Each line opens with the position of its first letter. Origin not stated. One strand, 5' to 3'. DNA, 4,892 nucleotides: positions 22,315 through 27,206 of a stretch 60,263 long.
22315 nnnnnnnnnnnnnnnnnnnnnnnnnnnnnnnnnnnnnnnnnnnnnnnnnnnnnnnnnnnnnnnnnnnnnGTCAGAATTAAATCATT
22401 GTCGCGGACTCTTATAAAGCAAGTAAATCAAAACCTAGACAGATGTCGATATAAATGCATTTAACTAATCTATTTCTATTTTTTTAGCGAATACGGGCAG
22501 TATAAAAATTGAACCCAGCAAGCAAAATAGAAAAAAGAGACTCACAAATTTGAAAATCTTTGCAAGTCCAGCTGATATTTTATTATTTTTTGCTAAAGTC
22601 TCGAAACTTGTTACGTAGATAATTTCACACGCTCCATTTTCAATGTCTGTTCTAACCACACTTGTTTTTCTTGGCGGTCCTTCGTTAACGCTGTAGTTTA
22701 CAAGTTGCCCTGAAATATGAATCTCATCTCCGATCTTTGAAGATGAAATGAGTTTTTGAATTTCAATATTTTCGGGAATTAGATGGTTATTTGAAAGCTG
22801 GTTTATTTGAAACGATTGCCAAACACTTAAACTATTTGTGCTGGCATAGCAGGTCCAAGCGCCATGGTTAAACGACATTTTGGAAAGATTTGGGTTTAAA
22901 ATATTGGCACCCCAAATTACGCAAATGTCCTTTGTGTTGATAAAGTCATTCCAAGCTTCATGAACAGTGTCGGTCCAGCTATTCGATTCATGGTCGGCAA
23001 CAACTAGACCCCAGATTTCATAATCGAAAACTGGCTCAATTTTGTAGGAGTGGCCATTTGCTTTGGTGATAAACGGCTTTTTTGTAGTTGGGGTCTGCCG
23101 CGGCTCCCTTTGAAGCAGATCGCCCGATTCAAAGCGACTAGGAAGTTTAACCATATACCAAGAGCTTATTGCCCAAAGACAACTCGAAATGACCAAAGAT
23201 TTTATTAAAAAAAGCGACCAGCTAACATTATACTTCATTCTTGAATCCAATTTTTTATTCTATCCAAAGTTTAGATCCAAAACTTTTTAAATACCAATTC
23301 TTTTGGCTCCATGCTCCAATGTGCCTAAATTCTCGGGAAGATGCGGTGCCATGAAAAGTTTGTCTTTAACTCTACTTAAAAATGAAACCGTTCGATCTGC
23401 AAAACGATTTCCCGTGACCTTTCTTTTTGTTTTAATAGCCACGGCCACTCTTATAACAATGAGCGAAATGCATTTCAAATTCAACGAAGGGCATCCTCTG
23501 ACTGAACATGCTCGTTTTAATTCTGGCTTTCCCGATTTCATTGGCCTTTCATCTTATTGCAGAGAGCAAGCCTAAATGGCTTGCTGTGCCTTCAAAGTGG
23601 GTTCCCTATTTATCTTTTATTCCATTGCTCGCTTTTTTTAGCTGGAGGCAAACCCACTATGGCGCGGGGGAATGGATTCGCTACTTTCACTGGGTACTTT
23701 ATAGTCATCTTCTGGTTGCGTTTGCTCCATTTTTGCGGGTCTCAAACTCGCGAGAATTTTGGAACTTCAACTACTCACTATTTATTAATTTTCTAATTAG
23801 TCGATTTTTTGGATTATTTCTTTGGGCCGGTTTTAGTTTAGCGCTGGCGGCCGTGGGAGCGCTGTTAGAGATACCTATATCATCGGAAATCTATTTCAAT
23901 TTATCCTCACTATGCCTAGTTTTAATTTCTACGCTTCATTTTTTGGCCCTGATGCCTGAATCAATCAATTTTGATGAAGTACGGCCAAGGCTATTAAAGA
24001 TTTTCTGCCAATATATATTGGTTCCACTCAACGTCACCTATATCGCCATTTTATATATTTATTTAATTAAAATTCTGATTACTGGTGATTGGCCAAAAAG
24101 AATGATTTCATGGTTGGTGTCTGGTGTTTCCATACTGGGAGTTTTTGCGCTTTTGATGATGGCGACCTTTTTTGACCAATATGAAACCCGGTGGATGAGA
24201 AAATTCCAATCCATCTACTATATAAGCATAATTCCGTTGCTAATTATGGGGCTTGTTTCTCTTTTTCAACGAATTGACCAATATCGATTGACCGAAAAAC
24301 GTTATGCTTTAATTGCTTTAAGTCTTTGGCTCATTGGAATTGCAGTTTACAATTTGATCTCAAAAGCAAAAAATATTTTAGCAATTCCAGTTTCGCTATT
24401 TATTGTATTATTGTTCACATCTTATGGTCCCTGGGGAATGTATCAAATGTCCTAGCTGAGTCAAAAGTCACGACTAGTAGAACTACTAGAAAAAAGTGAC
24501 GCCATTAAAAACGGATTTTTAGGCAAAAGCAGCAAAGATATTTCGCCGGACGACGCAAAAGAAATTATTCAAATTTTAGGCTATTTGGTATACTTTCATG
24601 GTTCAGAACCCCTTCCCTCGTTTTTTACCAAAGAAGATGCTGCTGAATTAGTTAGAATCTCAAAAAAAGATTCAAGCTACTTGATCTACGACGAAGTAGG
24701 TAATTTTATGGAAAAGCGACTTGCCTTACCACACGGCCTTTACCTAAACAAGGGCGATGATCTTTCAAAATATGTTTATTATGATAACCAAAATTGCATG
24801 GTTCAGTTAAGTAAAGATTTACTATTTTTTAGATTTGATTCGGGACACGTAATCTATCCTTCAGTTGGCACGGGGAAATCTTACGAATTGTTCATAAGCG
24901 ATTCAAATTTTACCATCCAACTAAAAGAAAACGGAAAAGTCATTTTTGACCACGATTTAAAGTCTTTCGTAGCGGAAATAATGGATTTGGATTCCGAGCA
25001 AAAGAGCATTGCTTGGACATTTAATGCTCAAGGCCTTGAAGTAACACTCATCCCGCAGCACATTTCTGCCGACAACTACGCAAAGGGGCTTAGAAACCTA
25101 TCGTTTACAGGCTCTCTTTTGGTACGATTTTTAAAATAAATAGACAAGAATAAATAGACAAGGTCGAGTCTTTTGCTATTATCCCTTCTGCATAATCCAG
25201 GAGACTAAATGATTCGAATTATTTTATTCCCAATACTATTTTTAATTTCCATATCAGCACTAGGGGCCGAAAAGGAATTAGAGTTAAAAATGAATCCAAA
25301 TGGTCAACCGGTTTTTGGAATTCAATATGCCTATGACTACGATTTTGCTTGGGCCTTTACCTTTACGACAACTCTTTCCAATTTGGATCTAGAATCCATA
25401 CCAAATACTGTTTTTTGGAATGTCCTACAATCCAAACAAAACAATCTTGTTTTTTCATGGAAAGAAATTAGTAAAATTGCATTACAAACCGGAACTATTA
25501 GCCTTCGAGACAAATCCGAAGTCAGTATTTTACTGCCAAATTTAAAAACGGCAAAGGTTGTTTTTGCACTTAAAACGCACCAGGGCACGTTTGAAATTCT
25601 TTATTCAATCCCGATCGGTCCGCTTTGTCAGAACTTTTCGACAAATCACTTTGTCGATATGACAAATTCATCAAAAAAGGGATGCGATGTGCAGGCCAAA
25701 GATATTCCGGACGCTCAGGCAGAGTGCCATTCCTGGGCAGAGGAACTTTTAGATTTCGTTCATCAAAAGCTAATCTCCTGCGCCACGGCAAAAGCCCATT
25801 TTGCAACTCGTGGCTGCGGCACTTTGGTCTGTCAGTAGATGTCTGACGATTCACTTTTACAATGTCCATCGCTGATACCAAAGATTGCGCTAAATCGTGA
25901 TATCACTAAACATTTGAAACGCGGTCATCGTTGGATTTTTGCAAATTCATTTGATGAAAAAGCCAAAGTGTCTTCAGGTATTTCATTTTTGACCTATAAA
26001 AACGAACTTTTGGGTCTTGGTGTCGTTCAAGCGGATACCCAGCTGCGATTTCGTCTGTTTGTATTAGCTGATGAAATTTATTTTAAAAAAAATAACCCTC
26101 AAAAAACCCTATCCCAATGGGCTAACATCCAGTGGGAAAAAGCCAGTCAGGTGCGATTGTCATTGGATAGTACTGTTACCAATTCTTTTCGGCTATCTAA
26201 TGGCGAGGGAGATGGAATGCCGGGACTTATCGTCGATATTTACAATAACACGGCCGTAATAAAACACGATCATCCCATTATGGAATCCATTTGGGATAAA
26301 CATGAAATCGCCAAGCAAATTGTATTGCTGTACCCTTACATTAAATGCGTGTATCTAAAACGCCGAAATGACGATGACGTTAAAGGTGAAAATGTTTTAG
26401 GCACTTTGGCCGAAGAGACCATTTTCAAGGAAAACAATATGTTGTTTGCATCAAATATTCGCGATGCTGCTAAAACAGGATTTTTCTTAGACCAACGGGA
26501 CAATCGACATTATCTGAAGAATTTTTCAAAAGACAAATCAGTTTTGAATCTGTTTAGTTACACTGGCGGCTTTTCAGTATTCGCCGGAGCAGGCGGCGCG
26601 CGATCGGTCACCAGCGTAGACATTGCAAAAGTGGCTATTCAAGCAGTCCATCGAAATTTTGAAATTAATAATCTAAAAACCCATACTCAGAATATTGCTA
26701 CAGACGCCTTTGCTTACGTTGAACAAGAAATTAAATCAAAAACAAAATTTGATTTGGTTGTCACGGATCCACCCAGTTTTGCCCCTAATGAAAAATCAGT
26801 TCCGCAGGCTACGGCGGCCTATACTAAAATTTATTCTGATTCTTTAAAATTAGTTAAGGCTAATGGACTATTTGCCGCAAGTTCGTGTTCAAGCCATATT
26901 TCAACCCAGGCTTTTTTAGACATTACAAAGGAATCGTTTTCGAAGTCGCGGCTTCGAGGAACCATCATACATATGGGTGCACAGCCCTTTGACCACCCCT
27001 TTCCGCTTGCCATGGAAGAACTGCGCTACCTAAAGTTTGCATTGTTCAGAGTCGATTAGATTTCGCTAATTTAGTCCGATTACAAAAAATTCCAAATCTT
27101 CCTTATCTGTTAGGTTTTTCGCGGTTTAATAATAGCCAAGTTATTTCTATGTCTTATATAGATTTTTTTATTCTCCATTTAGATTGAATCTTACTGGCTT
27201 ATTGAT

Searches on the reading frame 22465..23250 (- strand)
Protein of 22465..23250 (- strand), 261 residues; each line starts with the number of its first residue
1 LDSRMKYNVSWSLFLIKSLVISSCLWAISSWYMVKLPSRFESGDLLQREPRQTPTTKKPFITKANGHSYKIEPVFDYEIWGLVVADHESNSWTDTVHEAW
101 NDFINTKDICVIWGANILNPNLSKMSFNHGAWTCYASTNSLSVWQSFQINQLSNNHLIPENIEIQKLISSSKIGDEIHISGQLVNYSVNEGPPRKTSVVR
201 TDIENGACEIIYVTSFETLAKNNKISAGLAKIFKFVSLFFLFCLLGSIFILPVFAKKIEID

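Call 3: search_protein_families(library=pfam, proteins=[window:22465-23250:-], max_evalue=1)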
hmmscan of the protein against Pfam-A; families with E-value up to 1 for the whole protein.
window:22465-23250:- (261 aa): 1 family
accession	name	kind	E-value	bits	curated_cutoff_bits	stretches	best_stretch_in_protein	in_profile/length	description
PF04200.17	Lipoprotein_17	-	0.12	13.2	22.4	0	35-74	18-50/84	Lipoprotein associated domain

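Call 4: search_protein_families(library=ncbifam, proteins=[window:22465-23250:-], max_evalue=1)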
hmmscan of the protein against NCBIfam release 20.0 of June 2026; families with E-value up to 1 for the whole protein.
window:22465-23250:- (261 aa): 1 family
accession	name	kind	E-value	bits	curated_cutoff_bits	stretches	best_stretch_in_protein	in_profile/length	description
NF010398.0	PRK13825.1-2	subfamily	0.00056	19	316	1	19-121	171-269/392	carbon-nitrogen hydrolase family protein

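Call 52: search_protein_families(library=padloc, proteins=[window:22465-23250:-], max_evalue=0.1)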
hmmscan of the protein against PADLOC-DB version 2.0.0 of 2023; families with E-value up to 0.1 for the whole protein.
window:22465-23250:- (261 aa): 0 families

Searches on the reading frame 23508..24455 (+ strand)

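Call 3: search_protein_families(library=pfam, proteins=[window:23508-24455:+], max_evalue=1)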
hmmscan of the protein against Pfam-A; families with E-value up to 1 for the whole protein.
window:23508-24455:+ (315 aa): 2 families
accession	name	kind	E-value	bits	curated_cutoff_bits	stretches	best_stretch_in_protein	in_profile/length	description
PF13687.11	DUF4153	-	1.7e-18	67.4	27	1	37-303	26-326/373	Domain of unknown function (DUF4153)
PF19606.4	DUF6111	-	0.06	14.1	24.1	1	170-221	12-62/87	Family of unknown function (DUF6111)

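Call 4: search_protein_families(library=ncbifam, proteins=[window:23508-24455:+], max_evalue=1)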
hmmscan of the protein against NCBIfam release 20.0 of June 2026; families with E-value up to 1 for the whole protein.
window:23508-24455:+ (315 aa): 0 families

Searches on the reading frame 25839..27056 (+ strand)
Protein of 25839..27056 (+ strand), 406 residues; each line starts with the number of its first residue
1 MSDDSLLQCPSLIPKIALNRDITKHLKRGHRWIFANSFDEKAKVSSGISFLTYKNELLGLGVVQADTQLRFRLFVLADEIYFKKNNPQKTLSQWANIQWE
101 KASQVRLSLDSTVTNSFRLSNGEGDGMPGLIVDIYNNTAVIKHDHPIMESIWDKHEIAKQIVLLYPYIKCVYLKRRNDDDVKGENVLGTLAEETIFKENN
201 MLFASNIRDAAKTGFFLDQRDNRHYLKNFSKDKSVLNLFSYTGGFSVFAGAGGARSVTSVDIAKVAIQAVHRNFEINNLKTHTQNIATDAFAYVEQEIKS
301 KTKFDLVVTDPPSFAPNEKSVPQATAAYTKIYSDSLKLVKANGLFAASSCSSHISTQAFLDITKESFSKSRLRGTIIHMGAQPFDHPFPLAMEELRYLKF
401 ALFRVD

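Call 68: search_protein_families(library=pfam, proteins=[window:25839-27056:+], max_evalue=0.0001)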
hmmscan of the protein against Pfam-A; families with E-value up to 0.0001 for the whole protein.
window:25839-27056:+ (406 aa): 6 families
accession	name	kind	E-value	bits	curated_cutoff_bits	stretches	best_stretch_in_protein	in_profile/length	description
PF10672.15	Methyltrans_SAM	-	8.4e-25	88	27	1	171-365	63-254/286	S-adenosylmethionine-dependent methyltransferase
PF03602.21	Cons_hypoth95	-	3.2e-09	37.1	24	1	226-312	36-122/182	Conserved hypothetical protein 95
PF01728.25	FtsJ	-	1.3e-06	28.9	24.1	1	221-351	13-141/181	FtsJ-like methyltransferase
PF13847.12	Methyltransf_31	-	4.6e-06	26.8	27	1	231-365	3-124/145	Methyltransferase domain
PF02475.24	TRM5-TYW2_MTfase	-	4.7e-05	23.9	28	1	194-312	1-113/164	TRM5/TYW2 methyltransferase domain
PF17785.7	PUA_3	-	9.1e-05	22.6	22.6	0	17-74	2-62/64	PUA-like domain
